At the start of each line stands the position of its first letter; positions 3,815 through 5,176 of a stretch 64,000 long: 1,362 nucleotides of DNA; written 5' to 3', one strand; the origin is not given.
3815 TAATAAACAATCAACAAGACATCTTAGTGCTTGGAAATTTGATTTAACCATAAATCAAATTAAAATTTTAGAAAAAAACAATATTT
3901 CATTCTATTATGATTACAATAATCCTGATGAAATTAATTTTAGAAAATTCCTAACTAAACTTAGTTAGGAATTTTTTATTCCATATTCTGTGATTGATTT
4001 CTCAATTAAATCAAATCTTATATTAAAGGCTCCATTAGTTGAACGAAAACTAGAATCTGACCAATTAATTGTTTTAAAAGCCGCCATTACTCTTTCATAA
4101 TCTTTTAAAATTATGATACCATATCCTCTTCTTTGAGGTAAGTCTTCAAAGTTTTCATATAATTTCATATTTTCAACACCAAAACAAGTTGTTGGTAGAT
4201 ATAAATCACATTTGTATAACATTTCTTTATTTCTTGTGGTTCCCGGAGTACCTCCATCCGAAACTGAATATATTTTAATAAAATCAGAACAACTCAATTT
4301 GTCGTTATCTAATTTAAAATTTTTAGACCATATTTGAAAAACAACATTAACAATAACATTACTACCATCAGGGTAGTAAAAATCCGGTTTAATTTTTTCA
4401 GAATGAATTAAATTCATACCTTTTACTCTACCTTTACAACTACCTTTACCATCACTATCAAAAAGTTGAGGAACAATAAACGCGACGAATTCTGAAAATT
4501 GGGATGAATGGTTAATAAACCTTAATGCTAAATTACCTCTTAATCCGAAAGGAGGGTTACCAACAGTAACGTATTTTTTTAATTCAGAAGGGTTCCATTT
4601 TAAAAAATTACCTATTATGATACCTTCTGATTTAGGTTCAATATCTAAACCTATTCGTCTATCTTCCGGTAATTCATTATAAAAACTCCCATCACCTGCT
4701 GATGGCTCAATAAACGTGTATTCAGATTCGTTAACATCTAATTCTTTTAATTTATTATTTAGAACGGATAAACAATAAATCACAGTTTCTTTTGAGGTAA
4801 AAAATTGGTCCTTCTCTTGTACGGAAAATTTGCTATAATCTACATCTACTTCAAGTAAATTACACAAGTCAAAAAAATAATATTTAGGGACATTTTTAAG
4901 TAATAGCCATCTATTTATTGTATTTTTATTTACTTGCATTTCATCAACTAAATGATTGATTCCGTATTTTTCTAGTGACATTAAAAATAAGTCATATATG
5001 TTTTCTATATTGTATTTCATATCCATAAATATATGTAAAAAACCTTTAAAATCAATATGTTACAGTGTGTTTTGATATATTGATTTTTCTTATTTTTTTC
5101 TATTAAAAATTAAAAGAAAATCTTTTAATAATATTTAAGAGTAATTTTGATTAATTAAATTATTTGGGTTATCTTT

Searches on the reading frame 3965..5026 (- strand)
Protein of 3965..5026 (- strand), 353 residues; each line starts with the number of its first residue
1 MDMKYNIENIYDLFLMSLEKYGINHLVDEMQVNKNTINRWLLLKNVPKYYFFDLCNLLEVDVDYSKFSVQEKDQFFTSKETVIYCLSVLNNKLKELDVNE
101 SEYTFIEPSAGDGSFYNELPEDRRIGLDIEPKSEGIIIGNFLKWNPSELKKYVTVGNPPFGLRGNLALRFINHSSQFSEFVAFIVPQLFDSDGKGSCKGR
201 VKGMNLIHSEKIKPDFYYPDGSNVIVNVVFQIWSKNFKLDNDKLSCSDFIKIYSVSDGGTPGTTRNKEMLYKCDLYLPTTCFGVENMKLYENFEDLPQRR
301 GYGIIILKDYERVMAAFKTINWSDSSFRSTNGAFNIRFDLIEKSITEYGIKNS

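Call 12: search_protein_families(library=phrogs, proteins=[window:3965-5026:-])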
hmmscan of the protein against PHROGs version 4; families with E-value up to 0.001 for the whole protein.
window:3965-5026:- (353 aa): 2 families
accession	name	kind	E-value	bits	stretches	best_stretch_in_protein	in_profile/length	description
phrog_5172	-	unknown function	5.7e-30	105.3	1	70-242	18-186/377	-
phrog_799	-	other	1.9e-11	44.9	1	65-186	205-317/458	DNA methyltransferase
